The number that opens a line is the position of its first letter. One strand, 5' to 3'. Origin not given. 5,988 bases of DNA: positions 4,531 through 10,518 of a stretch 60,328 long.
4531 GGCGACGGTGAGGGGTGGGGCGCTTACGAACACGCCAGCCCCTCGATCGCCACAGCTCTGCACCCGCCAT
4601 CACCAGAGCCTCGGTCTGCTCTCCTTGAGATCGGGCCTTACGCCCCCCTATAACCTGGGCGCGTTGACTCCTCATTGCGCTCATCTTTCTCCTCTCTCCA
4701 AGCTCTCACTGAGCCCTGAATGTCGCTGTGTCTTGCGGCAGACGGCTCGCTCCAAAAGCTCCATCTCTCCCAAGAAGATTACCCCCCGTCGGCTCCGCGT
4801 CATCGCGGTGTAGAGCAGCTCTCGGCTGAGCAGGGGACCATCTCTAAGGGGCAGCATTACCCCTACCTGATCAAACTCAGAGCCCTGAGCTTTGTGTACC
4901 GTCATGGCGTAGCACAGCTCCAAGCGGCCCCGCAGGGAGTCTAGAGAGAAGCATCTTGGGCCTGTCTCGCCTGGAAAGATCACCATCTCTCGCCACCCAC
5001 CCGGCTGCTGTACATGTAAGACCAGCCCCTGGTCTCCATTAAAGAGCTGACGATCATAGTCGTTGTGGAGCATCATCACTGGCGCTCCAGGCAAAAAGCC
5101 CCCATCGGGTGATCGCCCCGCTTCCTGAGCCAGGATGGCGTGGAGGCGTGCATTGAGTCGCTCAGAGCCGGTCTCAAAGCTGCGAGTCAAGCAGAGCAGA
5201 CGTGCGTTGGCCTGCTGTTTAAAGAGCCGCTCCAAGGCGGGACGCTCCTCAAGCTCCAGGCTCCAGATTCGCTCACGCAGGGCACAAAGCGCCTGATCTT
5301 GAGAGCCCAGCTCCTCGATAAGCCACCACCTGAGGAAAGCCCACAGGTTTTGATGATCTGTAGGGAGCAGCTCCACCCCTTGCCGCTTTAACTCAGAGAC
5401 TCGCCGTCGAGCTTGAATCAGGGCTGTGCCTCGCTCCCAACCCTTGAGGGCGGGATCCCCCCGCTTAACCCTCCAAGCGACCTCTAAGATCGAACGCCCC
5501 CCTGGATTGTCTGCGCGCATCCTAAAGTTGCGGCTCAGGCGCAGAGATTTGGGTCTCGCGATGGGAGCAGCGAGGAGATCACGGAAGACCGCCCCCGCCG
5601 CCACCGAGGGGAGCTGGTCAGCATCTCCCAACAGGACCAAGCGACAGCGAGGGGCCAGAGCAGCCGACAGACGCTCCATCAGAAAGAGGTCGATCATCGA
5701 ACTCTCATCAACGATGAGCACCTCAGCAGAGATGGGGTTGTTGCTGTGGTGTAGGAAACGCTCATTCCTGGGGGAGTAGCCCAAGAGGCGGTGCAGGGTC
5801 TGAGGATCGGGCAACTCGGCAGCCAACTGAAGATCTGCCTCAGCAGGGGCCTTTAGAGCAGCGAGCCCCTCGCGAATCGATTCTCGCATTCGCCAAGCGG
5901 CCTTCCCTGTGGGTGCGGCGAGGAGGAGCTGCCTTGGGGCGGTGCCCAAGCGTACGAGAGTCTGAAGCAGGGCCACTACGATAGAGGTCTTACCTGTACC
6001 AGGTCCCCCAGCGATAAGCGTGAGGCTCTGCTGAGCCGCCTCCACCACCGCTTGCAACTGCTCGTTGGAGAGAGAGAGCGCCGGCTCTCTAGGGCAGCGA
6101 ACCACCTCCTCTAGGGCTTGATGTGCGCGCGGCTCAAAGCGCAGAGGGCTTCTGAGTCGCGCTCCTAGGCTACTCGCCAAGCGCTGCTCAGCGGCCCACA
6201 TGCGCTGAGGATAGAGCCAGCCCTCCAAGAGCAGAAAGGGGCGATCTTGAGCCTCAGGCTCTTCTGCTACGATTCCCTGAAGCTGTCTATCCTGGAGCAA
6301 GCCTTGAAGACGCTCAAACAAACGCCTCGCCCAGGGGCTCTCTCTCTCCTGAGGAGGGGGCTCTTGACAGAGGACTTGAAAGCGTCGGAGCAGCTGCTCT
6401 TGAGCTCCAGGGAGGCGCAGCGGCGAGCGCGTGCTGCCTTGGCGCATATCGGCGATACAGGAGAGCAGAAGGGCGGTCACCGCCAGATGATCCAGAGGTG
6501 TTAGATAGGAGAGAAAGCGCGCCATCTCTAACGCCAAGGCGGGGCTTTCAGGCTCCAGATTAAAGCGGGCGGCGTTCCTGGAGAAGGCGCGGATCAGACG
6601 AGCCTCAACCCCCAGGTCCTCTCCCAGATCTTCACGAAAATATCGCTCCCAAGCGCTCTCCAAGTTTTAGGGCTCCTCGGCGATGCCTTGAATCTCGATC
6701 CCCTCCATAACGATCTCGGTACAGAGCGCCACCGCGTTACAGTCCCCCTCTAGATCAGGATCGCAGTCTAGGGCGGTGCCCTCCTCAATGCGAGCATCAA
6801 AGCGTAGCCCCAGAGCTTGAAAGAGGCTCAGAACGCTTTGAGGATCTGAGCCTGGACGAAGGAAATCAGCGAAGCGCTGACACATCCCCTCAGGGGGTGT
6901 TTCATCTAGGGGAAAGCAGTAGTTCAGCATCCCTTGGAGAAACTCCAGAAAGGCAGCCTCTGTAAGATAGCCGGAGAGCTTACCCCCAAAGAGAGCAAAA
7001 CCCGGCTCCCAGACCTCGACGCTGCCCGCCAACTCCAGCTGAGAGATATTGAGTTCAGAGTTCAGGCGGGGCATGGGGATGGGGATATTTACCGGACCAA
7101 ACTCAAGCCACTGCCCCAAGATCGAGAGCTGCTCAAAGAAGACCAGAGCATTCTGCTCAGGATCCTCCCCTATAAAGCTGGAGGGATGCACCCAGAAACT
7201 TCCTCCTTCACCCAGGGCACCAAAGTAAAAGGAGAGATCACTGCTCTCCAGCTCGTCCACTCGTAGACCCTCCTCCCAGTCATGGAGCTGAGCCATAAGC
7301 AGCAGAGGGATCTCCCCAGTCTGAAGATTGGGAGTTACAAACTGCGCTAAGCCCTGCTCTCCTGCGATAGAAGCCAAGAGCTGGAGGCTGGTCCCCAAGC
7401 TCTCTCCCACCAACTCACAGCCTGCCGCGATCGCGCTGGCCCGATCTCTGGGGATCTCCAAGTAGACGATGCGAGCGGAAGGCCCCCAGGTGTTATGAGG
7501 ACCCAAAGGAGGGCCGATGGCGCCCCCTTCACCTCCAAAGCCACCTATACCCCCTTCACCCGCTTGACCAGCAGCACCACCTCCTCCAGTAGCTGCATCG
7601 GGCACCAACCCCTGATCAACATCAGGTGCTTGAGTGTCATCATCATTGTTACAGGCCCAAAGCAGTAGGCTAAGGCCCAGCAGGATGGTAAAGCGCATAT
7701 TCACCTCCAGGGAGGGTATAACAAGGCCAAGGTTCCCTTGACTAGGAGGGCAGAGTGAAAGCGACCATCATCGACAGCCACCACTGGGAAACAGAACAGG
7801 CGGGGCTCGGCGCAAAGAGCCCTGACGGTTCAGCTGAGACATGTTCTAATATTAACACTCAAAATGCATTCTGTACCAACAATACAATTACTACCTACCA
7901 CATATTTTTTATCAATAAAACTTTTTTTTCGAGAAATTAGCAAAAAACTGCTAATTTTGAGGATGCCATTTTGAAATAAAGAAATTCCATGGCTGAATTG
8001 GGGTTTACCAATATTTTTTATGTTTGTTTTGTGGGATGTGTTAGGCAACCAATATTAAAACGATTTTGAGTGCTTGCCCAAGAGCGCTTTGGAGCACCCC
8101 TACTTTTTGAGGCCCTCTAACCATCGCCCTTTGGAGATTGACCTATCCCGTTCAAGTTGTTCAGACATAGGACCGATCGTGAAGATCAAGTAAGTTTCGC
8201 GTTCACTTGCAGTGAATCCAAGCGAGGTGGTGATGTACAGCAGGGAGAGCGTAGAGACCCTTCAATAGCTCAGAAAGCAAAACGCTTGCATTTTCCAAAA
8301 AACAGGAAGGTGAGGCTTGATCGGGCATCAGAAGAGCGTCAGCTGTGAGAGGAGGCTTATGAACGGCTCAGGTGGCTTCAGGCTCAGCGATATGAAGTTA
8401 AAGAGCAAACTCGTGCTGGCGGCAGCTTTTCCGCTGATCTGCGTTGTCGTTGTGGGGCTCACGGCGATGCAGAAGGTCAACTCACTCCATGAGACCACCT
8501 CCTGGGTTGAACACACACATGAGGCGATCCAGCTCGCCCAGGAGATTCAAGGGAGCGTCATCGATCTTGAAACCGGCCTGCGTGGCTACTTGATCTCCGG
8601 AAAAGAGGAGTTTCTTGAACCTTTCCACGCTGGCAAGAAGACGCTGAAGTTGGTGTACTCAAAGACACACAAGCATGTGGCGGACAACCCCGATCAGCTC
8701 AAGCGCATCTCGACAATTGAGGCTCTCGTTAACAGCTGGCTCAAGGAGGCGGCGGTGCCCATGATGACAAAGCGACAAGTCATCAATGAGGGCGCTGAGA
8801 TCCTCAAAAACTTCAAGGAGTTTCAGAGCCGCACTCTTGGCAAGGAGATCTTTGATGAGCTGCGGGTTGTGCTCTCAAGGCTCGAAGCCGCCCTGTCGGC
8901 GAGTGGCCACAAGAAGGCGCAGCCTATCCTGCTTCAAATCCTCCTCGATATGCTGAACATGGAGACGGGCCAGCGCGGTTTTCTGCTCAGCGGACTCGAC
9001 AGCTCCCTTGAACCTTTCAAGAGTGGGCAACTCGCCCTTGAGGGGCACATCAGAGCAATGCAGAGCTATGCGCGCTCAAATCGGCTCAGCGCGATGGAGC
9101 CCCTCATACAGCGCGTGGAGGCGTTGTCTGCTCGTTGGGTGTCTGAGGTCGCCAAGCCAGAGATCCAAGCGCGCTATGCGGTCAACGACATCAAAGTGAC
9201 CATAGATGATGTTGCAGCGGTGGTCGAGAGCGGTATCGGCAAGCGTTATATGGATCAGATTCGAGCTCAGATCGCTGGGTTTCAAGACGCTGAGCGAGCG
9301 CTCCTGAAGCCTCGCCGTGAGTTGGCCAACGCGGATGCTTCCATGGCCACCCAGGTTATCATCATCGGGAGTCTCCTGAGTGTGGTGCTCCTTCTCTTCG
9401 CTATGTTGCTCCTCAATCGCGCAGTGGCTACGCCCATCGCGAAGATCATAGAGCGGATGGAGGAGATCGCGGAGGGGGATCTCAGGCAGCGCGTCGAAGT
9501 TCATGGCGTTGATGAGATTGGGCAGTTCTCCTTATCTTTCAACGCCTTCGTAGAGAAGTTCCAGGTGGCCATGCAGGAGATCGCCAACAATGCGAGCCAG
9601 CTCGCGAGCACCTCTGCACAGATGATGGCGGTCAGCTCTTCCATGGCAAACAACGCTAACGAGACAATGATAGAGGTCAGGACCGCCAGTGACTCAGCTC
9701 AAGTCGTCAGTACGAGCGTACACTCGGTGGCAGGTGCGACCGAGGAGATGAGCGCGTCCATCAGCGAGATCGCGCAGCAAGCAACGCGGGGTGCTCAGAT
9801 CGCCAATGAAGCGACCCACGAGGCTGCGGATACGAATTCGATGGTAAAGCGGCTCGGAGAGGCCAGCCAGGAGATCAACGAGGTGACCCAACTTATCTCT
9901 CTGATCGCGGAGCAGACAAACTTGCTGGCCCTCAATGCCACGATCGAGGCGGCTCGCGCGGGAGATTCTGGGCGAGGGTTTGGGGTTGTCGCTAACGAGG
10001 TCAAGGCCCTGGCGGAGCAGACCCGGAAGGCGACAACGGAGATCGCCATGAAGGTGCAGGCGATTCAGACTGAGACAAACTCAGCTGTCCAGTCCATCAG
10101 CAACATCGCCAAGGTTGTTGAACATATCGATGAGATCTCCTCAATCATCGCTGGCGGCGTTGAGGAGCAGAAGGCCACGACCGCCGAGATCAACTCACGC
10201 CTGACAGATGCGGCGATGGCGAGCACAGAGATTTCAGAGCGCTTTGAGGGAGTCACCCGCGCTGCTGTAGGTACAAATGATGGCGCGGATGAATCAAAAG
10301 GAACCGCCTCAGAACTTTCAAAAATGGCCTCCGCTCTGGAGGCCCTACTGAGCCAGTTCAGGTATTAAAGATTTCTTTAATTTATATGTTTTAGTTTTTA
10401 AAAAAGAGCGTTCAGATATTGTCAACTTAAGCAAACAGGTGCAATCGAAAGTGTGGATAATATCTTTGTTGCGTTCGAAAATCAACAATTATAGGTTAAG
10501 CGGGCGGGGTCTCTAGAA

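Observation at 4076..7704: Orphan recD translationally coupled to a small PD-(D/E)xK nuclease and preceded by a lipoprotein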

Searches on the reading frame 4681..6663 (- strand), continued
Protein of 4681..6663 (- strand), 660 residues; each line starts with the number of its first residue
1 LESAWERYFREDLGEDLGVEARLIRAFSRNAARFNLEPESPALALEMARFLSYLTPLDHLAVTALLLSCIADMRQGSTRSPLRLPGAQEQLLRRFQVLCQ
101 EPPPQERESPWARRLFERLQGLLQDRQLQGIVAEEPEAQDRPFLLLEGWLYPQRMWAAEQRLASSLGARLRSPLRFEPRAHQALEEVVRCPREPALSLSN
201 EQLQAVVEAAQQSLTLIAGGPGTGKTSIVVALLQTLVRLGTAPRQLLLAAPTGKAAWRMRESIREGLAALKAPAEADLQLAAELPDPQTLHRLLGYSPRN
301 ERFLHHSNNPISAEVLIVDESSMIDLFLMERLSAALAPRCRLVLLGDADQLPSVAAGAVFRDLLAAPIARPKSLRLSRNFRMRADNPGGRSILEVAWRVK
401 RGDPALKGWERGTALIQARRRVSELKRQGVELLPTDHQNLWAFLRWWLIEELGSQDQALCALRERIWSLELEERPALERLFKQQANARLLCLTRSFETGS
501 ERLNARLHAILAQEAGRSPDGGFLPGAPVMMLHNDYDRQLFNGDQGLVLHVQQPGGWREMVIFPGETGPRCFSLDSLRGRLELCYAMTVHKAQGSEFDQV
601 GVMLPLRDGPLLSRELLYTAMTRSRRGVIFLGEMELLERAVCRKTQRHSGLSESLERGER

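Call 51: search_solved_structures(query=window:4681-6663:-, max_evalue=1e-10, show_alignments=1)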
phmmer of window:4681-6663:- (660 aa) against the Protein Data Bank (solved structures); distinct sequences matched with E-value up to 1e-10: 3.
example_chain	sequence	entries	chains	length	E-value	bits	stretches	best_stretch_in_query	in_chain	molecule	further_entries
1w36_D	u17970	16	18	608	6.1e-63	216.5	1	140-653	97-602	EXODEOXYRIBONUCLEASE V ALPHA CHAIN | RecBCD enzyme subunit RecD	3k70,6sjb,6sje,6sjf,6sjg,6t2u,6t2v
5ld2_D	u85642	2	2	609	6.1e-63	216.5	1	140-653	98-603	RecBCD enzyme subunit RecD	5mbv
3e1s_A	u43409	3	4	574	3.5e-38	134.7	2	147-387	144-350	Exodeoxyribonuclease V, subunit RecD | Exodeoxyribonuclease V, subunit RecD, putative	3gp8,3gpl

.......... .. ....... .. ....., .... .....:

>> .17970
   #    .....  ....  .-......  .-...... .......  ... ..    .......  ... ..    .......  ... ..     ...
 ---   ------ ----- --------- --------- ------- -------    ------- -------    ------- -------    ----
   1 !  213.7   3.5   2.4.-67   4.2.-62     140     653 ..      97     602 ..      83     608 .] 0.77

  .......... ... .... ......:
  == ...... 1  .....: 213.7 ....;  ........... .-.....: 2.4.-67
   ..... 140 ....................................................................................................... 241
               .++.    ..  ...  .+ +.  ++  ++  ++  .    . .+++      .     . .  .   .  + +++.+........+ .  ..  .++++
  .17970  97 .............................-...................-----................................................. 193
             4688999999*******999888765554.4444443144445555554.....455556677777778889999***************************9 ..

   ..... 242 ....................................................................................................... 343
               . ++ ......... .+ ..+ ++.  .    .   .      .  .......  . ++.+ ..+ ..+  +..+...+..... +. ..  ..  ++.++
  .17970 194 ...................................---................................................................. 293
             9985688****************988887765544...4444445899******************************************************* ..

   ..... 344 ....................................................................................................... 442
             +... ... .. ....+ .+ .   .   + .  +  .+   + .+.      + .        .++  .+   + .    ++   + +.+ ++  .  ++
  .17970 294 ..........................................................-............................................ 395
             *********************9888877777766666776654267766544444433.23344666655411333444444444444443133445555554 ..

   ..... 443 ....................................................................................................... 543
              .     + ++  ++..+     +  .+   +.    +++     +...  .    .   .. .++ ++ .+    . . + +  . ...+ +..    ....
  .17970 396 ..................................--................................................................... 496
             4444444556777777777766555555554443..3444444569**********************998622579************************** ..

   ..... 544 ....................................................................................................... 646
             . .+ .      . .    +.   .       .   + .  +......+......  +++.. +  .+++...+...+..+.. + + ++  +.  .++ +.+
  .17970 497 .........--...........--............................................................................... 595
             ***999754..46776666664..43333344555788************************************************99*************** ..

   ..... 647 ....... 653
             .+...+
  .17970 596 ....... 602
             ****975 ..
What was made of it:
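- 4681..6663 (-): recD: a RecD1-type SF1B helicase, the alpha subunit of exodeoxyribonuclease V (660 aa, TTG start). Best PDB match E. coli RecD at 6e-63 (call 51).
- On RecD1 (TIGR01447, RecBCD alpha subunit): E. coli RecD 216 bits against D. radiodurans RecD2 135 bits (call 51). However, phmmer against E. coli RecD aligns only from residue 140 (call 51), and no model of this domain was made.
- Checked: Its best solved-structure match is E. coli RecD 1w36_D (E 6e-63), against D. radiodurans RecD2 at 3.5e-38 (call 51).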

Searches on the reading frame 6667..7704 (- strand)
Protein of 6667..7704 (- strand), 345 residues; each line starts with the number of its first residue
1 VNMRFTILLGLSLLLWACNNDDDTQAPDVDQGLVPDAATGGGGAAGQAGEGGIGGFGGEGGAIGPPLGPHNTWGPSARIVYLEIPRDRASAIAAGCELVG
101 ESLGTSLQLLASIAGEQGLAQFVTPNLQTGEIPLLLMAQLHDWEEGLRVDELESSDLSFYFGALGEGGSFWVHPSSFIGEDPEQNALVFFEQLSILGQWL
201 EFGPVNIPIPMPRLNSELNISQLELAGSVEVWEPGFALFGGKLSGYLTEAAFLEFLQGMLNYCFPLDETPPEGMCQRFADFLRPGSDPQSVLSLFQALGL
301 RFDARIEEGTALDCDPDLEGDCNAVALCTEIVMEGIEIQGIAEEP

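Call 5: search_protein_families(library=pfam, proteins=[window:6667-7704:-], max_evalue=1)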
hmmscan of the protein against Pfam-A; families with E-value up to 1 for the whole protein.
window:6667-7704:- (345 aa): 0 families

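Call 6: search_protein_families(library=ncbifam, proteins=[window:6667-7704:-], max_evalue=1)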
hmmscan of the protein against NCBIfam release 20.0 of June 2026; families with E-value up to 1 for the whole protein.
window:6667-7704:- (345 aa): 0 families

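Call 49: search_protein_families(library=phrogs, proteins=[window:6667-7704:-], max_evalue=0.001)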
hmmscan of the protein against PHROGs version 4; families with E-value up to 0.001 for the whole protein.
window:6667-7704:- (345 aa): 0 families

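Call 50: search_protein_families(library=padloc, proteins=[window:6667-7704:-], max_evalue=0.001)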
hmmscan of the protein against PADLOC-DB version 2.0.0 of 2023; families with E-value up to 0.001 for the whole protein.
window:6667-7704:- (345 aa): 0 families

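Call 59: list_cluster_members(proteins=[P0001, P0002, window:6667-7698:-])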
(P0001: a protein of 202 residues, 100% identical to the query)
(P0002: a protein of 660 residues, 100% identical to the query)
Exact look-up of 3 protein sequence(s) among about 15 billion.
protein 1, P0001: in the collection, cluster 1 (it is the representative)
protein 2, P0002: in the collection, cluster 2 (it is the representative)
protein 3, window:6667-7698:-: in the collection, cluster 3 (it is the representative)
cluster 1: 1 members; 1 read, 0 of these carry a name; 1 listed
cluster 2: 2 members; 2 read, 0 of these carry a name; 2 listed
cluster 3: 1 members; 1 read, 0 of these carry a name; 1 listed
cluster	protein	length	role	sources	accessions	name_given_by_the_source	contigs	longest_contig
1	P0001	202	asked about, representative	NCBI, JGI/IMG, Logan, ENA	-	-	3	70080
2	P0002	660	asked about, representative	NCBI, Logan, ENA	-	-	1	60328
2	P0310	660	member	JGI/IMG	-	-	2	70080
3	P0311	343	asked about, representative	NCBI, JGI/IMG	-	-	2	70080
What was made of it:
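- Tried and rejected: Cluster look-ups gave no organism name (call 59).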

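Call 70: search_solved_structures(query=window:6667-7698:-, max_evalue=1)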
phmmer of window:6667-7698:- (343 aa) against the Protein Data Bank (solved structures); distinct sequences matched with E-value up to 1: 2.
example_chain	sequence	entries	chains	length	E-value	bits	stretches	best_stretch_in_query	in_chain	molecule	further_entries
7zq8_A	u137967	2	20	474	0.26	13.5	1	31-78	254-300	VelcroVax tandem HBcAg with SUMO-Affimer inserted at MIR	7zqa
6jlq_C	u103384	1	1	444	0.66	12.2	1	31-70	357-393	WD repeat-containing protein 20,highly similar to WD repeat protein 20,WD repeat-containin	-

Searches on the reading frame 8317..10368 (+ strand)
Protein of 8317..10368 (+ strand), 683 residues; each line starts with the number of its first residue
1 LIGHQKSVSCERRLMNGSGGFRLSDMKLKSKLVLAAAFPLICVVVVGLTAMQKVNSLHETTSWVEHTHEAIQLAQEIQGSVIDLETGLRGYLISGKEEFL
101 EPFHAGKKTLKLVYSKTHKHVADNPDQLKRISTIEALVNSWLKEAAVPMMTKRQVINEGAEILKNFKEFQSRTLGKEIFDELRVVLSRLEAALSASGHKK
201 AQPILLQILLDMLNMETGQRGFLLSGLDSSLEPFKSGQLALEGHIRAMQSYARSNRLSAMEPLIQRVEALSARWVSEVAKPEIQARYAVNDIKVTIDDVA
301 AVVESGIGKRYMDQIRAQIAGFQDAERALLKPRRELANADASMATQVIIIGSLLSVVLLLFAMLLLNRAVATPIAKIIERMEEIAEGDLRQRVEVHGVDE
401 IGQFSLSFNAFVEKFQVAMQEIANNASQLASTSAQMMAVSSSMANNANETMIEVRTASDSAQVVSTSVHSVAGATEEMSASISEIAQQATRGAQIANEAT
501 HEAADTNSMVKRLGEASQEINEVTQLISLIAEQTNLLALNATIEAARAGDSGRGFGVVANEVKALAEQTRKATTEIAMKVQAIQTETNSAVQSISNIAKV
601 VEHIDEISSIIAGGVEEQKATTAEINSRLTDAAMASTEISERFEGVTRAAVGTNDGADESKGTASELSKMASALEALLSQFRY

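Call 9: search_protein_families(library=pfam, proteins=[window:8317-10368:+], max_evalue=0.001)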
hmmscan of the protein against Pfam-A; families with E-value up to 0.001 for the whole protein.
window:8317-10368:+ (683 aa): 3 families
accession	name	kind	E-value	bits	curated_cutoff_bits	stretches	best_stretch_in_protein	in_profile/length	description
PF05227.19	CHASE3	-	3.8e-54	182.8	28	2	61-193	2-128/138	CHASE3 domain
PF00015.26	MCPsignal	-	8.3e-31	107.6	34.6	1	484-649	2-164/172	Methyl-accepting chemotaxis protein (MCP) signalling domain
PF00672.30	HAMP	-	2.5e-12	47.4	25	1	365-414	1-50/53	HAMP domain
